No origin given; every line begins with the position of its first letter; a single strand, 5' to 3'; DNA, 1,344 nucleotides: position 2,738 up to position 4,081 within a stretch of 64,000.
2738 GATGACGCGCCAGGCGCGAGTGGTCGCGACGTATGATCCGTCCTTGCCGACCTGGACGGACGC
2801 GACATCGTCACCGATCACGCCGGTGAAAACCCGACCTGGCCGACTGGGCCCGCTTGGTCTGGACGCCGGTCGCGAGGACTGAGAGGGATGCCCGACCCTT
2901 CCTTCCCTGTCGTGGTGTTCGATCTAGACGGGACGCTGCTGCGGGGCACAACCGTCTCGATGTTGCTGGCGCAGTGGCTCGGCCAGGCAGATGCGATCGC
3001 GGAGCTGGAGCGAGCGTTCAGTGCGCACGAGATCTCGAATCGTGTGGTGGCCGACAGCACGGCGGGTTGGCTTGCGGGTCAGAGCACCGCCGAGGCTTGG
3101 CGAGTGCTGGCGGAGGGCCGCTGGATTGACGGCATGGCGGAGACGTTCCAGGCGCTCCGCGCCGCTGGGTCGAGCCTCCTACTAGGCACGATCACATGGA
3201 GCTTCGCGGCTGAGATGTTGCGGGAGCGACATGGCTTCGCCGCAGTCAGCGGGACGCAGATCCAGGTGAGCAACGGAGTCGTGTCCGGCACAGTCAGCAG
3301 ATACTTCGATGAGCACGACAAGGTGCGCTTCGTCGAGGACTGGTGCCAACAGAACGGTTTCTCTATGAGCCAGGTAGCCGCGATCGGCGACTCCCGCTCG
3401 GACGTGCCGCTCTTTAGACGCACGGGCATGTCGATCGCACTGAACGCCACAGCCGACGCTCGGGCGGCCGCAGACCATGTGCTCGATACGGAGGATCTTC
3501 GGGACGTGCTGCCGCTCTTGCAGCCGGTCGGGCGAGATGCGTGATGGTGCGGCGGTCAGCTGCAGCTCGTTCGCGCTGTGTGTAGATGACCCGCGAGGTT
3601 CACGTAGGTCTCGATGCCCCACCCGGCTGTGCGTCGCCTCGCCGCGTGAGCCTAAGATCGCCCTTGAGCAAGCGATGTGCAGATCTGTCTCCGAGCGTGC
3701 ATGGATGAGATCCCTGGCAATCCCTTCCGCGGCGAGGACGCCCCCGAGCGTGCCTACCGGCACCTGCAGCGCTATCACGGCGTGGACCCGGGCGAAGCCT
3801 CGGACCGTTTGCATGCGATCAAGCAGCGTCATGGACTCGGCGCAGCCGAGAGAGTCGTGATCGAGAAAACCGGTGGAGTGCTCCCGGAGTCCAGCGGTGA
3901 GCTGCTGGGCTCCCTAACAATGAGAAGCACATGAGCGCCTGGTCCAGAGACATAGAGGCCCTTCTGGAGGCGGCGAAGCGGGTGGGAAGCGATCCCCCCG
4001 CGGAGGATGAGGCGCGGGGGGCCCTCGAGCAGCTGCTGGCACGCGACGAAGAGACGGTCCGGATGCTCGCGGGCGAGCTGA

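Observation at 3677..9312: Small ORF coupled to a 1,793-aa HEAT / caspase(CHAT)-like / P-loop STAND-type protein beside a Type III R-M: candidate immune sensor-effector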

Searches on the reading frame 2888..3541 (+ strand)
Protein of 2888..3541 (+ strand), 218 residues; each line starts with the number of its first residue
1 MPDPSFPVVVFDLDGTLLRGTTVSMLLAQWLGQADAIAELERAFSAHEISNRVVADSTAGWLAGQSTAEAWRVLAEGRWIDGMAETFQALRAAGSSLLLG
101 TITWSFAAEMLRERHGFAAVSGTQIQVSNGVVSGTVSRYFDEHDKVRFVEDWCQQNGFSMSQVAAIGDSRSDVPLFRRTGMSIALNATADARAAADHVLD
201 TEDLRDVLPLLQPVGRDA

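Call 9: search_protein_families(library=pfam, proteins=[window:2888-3541:+], max_evalue=0.01)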
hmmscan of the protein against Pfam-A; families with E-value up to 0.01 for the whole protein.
window:2888-3541:+ (218 aa): 4 families
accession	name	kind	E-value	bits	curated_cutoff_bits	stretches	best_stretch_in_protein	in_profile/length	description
PF12710.13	HAD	-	3.6e-18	67.1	27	1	9-177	1-189/189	haloacid dehalogenase-like hydrolase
PF08282.18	Hydrolase_3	-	5.2e-12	46.5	20.9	1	142-203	185-247/255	haloacid dehalogenase-like hydrolase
PF00702.32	Hydrolase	-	1e-09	39.5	26.4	1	8-178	3-189/191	haloacid dehalogenase-like hydrolase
PF13419.12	HAD_2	-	0.0022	18.6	23.8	0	147-183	139-175/178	Haloacid dehalogenase-like hydrolase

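Call 10: search_protein_families(library=padloc, proteins=[window:2888-3541:+], max_evalue=0.01)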
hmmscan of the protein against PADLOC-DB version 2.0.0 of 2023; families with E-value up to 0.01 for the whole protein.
window:2888-3541:+ (218 aa): 0 families

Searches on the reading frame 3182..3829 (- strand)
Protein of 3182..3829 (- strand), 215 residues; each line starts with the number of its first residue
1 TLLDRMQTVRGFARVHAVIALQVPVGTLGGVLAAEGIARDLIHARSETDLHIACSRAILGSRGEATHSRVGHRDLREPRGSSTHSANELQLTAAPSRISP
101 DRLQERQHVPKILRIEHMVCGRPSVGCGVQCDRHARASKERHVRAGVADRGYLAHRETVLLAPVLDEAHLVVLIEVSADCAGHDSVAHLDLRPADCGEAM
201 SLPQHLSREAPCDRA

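Call 9: search_protein_families(library=pfam, proteins=[window:3182-3829:-], max_evalue=0.01)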
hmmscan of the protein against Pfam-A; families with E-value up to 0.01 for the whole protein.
window:3182-3829:- (215 aa): 0 families

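Call 10: search_protein_families(library=padloc, proteins=[window:3182-3829:-], max_evalue=0.01)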
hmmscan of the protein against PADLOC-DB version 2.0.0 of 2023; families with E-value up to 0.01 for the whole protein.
window:3182-3829:- (215 aa): 0 families

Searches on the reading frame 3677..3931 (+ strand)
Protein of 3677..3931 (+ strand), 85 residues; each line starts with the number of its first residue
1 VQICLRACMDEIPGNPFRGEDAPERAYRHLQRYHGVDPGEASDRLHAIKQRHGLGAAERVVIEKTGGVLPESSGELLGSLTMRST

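Call 6: search_protein_families(library=pfam, proteins=[window:3677-3931:+], max_evalue=1)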
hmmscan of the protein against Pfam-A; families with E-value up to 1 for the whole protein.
window:3677-3931:+ (85 aa): 1 family
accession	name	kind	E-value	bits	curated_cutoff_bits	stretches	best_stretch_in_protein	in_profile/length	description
PF03861.19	ANTAR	-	0.18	12.1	27.3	0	24-48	14-38/54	ANTAR domain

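Call 7: search_protein_families(library=padloc, proteins=[window:3677-3931:+], max_evalue=1)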
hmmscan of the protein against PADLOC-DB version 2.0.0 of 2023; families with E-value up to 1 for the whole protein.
window:3677-3931:+ (85 aa): 0 families

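Call 8: search_protein_families(library=ncbifam, proteins=[window:3677-3931:+], max_evalue=1)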
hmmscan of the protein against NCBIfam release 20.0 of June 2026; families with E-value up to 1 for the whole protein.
window:3677-3931:+ (85 aa): 0 families

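Call 31: find_homologous_proteins(query=A2, max_evalue=0.01)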
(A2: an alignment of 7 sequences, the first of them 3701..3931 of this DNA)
Query A2 (7 sequences) (77 aa, profile of the alignment): 88 proteins with E <= 0.01 among 505 candidates.
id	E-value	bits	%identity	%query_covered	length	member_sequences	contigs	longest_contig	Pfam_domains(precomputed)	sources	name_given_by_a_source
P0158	2.7e-37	144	51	95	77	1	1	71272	-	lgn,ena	-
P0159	3.8e-37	144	67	95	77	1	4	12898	-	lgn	-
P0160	4.7e-36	140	63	92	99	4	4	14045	-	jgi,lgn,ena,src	jgi:hypothetical protein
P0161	5.2e-36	140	67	95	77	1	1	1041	-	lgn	-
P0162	6.0e-36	140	100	100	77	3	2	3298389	-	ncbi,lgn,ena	-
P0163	3.1e-35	138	56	95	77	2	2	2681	-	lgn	-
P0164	3.9e-35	137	62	92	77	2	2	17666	-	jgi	jgi:hypothetical protein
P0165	6.3e-35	137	66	95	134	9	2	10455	-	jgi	-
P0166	1.1e-34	136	59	96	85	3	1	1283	-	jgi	jgi:hypothetical protein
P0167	2.1e-34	135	61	92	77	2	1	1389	-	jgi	jgi:hypothetical protein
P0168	2.9e-34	135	62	100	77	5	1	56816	-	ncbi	ncbi:MAG: hypothetical protein ACLQMH_07910 [Solirubrobacteraceae bacterium]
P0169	8.5e-34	133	58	95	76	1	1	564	-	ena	-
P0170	1.2e-33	133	55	95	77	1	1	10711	-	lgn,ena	-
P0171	2.3e-33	132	49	91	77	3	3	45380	-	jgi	jgi:hypothetical protein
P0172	2.5e-33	132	64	95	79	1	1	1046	-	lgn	-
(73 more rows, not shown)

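Call 42: predict_structure(alignment_id=A4)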
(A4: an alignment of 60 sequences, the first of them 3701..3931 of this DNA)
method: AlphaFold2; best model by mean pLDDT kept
length: 77 residues; sequences in the alignment: 60
mean_pLDDT: 83.7   pTM: 0.66
mean pLDDT of the five models: 83.7, 82.4, 81.4, 81.4, 78.9
residues with pLDDT >= 90: 21; 70-90: 47; 50-70: 7; < 50: 2
segments of 3 or more residues with pLDDT < 50: none
pLDDT, mean of each block of 10 residues (from residue 1): 68 87 90 90 85 89 86 70
secondary structure, 60 per line:
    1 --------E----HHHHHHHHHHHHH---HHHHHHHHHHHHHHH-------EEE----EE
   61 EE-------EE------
elements in order: H14-26 H30-44 E52-54 E59-62

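Call 44: search_solved_structures(query=A4, max_evalue=10)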
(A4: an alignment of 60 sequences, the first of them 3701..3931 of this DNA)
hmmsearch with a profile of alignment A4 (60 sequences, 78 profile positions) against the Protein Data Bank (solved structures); distinct sequences matched with E-value up to 10: 3.
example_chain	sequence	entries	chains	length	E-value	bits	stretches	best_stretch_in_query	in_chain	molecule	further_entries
2cg4_A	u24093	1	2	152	0.12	15.6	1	15-49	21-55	REGULATORY PROTEIN ASNC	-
5zhc_A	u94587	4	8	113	0.84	12.8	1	26-64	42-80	Transcriptional regulator | Transcriptional regulator Rv3488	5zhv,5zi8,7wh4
2kko_A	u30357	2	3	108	1.4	12.1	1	15-49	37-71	POSSIBLE TRANSCRIPTIONAL REGULATORY PROTEIN (POSSIBLY ARSR-FAMILY) | Possible transcriptional regulatory arsR-family protein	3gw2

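Call 45: fold_search(model_id=the predicted structure, library=pdb)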
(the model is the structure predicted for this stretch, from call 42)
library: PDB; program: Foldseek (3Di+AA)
matches with E <= 10: 27; with E <= 0.001: 0
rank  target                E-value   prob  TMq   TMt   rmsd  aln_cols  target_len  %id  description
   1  5mjy_B                2.9e+00  0.09  0.30  0.08   5.7        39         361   13  Crystal structure of the His Domain Protein Tyrosine Phosphatase (HD-PTP/PTPN23) Bro1 domain (SARA complex structure) (released 2017-08-16)
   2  7qtc_DDD              4.4e+00  0.08  0.36  0.23   9.1        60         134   25  Structure of E.coli Class 2 L-asparaginase EcAIII, mutant RDM1-3 (G206H, R207T, D210P, S211Q) (released 2022-07-13)
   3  3rau_A                5.0e+00  0.03  0.25  0.07   5.8        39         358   18  Crystal structure of the HD-PTP Bro1 domain (released 2011-09-14)
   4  5mjz_B                5.3e+00  0.03  0.25  0.07   5.8        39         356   18  Crystal structure of the His Domain Protein Tyrosine Phosphatase (HD-PTP/PTPN23) Bro1 domain (Apo structure) (released 2017-08-16)
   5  1jn9_D                6.0e+00  0.06  0.36  0.23   8.9        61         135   21  Structure of Putative Asparaginase Encoded by Escherichia coli ybiK Gene (released 2003-09-09)
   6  7nrn_MODEL_1_A        6.0e+00  0.04  0.22  0.21   8.3        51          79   20  NMR structure of GIPC1-GH2 domain (released 2021-04-14)
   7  1jn9_B                6.4e+00  0.07  0.35  0.22   8.2        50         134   26  Structure of Putative Asparaginase Encoded by Escherichia coli ybiK Gene (released 2003-09-09)
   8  5cru_B                6.4e+00  0.05  0.31  0.08   6.0        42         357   12  Crystal structure of the Bro domain of HD-PTP (released 2016-02-24)
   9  1oqn_A                6.4e+00  0.02  0.25  0.14  10.0        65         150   15  Crystal structure of the phosphotyrosine binding domain (PTB) of mouse Disabled 1 (Dab1) (released 2003-08-05)
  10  5mk2_A                6.4e+00  0.02  0.25  0.07   5.9        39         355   18  Crystal structure of the His Domain Protein Tyrosine Phosphatase (HD-PTP/PTPN23) Bro1 domain (CHMP4B peptide complex s (released 2017-08-16)
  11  9loa_A                6.9e+00  0.18  0.36  0.32   1.0        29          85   24  Structural insights into the tumor suppressor ZMYND11 reveal diverse recognition mechanisms (released 2026-01-21)
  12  8dqm_F                6.9e+00  0.06  0.33  0.21   8.2        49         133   14  Crystal structure of isoaspartyl aminopeptidase from Roseivivax halodurans DSM 15395 (released 2023-04-26)
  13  8dqm_D                6.9e+00  0.06  0.32  0.21   8.2        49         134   14  Crystal structure of isoaspartyl aminopeptidase from Roseivivax halodurans DSM 15395 (released 2023-04-26)
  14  7qtc_BBB              6.9e+00  0.06  0.33  0.20   7.7        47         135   28  Structure of E.coli Class 2 L-asparaginase EcAIII, mutant RDM1-3 (G206H, R207T, D210P, S211Q) (released 2022-07-13)
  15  9loa_B                7.3e+00  0.18  0.36  0.35   0.9        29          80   24  Structural insights into the tumor suppressor ZMYND11 reveal diverse recognition mechanisms (released 2026-01-21)
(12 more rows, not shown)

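Call 82: find_related_loci(query=A4, collection=metagenome_contigs, flank=7000)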
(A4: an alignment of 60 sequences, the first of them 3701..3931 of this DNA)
Query A4 (77 aa) in metagenome_contigs; peptide patterns used: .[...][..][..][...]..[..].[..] (x = any residue, [..] = any of these).
129 stretches matched a pattern; 51 encode a relative of the query (tblastn E <= 1e-3); 51 distinct loci.
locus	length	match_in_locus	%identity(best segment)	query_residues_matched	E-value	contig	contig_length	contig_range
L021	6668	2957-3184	61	1-76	5e-28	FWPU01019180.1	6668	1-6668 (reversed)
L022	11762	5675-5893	66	1-73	2e-27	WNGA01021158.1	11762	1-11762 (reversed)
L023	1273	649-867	59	1-73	8e-26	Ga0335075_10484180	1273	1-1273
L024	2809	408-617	61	4-73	1e-25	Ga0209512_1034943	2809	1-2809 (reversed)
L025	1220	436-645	61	4-73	1e-25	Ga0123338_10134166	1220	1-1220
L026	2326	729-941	62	3-73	3e-25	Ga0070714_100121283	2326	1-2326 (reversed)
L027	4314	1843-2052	61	4-73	3e-25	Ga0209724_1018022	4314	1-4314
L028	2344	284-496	63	3-73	6e-25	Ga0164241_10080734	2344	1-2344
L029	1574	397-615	60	4-76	8e-25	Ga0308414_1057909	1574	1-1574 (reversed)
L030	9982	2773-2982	57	4-73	1e-23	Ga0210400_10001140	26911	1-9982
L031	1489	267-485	55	4-76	7e-24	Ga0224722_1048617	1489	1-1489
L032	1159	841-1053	56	3-73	2e-23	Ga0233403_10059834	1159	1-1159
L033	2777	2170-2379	54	4-73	9e-23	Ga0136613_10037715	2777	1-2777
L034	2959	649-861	54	4-74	3e-22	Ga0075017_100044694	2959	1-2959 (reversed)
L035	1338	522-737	56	2-73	2e-22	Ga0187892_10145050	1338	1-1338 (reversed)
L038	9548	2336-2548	55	3-73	3e-21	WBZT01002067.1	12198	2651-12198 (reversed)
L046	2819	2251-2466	49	2-73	7e-19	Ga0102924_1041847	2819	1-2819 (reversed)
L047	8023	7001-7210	51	4-73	1e-18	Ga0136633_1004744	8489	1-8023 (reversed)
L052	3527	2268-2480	45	3-73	2e-15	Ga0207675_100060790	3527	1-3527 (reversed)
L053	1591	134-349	49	4-73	3e-15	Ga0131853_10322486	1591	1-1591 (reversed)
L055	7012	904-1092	44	11-73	3e-15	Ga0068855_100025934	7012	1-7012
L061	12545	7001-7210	40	5-74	4e-12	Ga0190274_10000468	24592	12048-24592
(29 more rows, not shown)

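Call 99: search_protein_families(library=pfam, proteins=[L038:35-2575:+, L061:4775-7219:+, L047:1040-7228:+, L046:1-2472:+, L052:132-2492:+, L021:3208-3465:+, L053:376-792:+, L055:1107-2009:+, L030:2994-3230:+], max_evalue=0.01)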
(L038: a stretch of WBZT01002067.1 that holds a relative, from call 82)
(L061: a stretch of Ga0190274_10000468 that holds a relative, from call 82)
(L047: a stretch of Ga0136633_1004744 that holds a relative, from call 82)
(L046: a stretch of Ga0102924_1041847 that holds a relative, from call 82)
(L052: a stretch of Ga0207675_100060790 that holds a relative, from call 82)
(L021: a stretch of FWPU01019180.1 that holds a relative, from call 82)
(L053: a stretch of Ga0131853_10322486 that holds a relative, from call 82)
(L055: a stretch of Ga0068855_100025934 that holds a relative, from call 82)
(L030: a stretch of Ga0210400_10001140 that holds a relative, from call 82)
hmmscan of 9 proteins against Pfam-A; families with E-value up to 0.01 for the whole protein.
L038:35-2575:+ (847 aa): 5 families
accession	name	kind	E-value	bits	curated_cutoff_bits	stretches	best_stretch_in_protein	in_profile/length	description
PF07591.16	PT-HINT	-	7.3e-19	68.8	27.7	1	635-765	1-136/137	Pretoxin HINT domain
PF05593.20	RHS_repeat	-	7.4e-08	33.1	22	0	221-243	13-36/38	RHS Repeat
PF05203.21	Hom_end_hint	-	1.4e-07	32.1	32.1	1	630-683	2-50/228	Hom_end-associated Hint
PF14890.11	Intein_splicing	-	8.7e-06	26.1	35.8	1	637-718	2-92/155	Intein splicing domain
PF01079.26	Hint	-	0.00029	20.9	29.7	1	628-677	13-59/213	Hint module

L061:4775-7219:+ (815 aa): 16 families
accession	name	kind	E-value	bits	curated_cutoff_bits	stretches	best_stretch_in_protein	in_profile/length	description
PF01436.27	NHL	-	2.5e-55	182.3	20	5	306-333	1-28/28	NHL repeat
PF05593.20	RHS_repeat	-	5.8e-25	87.6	22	2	2-34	5-37/38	RHS Repeat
PF24684.1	Vgb_lyase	-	1.1e-22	80.6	50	2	212-339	12-129/290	Virginiamycin B lyase family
PF08450.18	SGL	-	3.7e-21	76.3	26.3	1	307-341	184-218/246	SMP-30/Gluconolactonase/LRE-like region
PF17170.10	DUF5128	-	9.9e-18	64.8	22.9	1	363-421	52-111/321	6-bladed beta-propeller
PF13449.12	Phytase-like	-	6.8e-15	56.2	27.6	0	311-343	72-104/284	Esterase-like activity of phytase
PF25021.1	TEN_NHL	-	7.9e-14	51.8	27.1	0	304-332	327-355/357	Teneurin NHL domain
PF24303.1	DUF7485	-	5e-12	46.3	27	0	201-248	17-66/284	Domain of unknown function (DUF7485)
PF23500.1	DUF7133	-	3.7e-07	30.2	27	0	305-333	327-355/385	Domain of unknown function (DUF7133)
PF07494.17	Reg_prop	-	3.7e-06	26.9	20.4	0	264-277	9-22/24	Two component regulator propeller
PF22701.2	Mala_s_1-like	-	5.7e-06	26.6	27.5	1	217-337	44-160/195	Mal s 1 allergenic protein-like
PF15985.11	KH_6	-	0.00015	22.5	27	0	305-323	25-42/47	KH domain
PF25023.1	TEN_YD-shell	-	0.00034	19.2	50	1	4-115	51-159/909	Teneurin YD-shell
PF16288.11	DUF4934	-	0.0014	19.1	27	0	363-434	32-101/102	Domain of unknown function (DUF4934)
PF03527.20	RHS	-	0.0079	16.5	27.9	0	568-589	3-24/38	RHS protein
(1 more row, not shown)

L047:1040-7228:+ (2063 aa): 8 families
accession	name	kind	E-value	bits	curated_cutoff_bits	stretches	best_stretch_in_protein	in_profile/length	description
PF05593.20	RHS_repeat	-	4.5e-46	154.8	22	9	1149-1185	1-37/38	RHS Repeat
PF01839.29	FG-GAP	-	5.7e-18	64.8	22.1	4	1611-1633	2-24/37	FG-GAP repeat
PF13517.12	FG-GAP_3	-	9.7e-16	58.6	26.9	3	1576-1629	1-61/61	FG-GAP-like repeat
PF20148.4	DUF6531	-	1.7e-13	51.1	24.1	1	562-641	2-72/74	Domain of unknown function (DUF6531)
PF00688.24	TGFb_propeptide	-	3.5e-05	24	25.8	1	372-488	110-206/242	TGF-beta propeptide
PF06848.17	Disaggr_repeat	-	0.0021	18.2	33.9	1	366-497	24-159/179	Disaggregatase related repeat domain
PF12256.14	TcdB_toxin_midN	-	0.0078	16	24.8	0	1576-1601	34-59/181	Insecticide toxin TcdB middle/N-terminal region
PF25456.1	Ig_PVRIG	-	0.0094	16.6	31.5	0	1537-1571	39-73/115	Transmembrane protein PVRIG, immunoglobulin-like domain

L046:1-2472:+ (824 aa): 1 family
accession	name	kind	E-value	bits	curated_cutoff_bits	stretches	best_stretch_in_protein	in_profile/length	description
PF05593.20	RHS_repeat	-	1e-38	131.4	22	9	303-339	1-37/38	RHS Repeat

L052:132-2492:+ (787 aa): 3 families
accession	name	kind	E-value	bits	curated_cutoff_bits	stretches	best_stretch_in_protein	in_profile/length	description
PF05593.20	RHS_repeat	-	5.3e-70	231.1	22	9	196-232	1-37/38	RHS Repeat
PF25023.1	TEN_YD-shell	-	0.00086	17.9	50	0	130-235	42-148/909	Teneurin YD-shell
PF03527.20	RHS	-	0.0016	18.7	27.9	0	547-579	3-35/38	RHS protein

L021:3208-3465:+ (86 aa): 0 families

L053:376-792:+ (139 aa): 1 family
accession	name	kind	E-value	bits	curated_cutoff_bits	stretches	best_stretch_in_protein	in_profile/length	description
PF14106.11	DUF4279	-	7.9e-21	74.9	25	1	16-136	3-116/116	Domain of unknown function (DUF4279)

L055:1107-2009:+ (301 aa): 0 families

L030:2994-3230:+ (79 aa): 0 families

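Call 107: fold_search(model_id=the predicted structure, library=viral)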
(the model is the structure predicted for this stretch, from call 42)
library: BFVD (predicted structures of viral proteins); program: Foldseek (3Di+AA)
matches with E <= 10: 41; with E <= 0.001: 0
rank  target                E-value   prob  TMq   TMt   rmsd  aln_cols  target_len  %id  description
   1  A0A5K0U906            1.4e+00  0.04  0.27  0.13  16.7        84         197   14  Uncharacterized protein [Yasminevirus sp. GU-2018]
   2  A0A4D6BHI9            2.6e+00  0.06  0.28  0.27   7.3        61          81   13  (no name in the UniProt tables at hand)
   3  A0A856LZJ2            2.9e+00  0.12  0.28  0.18   2.2        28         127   21  (no name in the UniProt tables at hand)
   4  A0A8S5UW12            3.4e+00  0.06  0.27  0.30  10.6        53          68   17  Uncharacterized protein [Siphoviridae sp. ctgaU3]
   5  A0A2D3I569            3.6e+00  0.04  0.32  0.20  14.3        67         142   15  ORF394 [White spot syndrome virus]
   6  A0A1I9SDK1            4.1e+00  0.08  0.34  0.25   7.3        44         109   30  Uncharacterized protein [Streptomyces phage OlympicHelado]
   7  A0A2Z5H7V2            4.1e+00  0.03  0.21  0.23   4.6        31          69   32  (no name in the UniProt tables at hand)
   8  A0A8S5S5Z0            4.3e+00  0.06  0.31  0.31  10.5        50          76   18  Uncharacterized protein [Podoviridae sp. ctsUe5]
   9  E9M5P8                4.6e+00  0.08  0.24  0.11   4.4        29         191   24  Uncharacterized protein [Cricetid gammaherpesvirus 2]
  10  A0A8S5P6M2            5.0e+00  0.09  0.29  0.21   3.0        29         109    7  Uncharacterized protein [Herelleviridae sp. cttEB8]
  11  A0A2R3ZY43            5.3e+00  0.09  0.26  0.29   3.6        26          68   19  (no name in the UniProt tables at hand)
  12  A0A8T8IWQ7            5.3e+00  0.06  0.27  0.29   3.5        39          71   23  (no name in the UniProt tables at hand)
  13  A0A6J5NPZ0            5.6e+00  0.06  0.24  0.26   6.9        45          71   13  Uncharacterized protein (Fragment) [uncultured Caudovirales phage]
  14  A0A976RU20            5.6e+00  0.05  0.37  0.12   8.6        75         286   12  (no name in the UniProt tables at hand)
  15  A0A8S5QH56            6.0e+00  0.04  0.27  0.11   6.7        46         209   13  Uncharacterized protein [Myoviridae sp. ctdNl2]
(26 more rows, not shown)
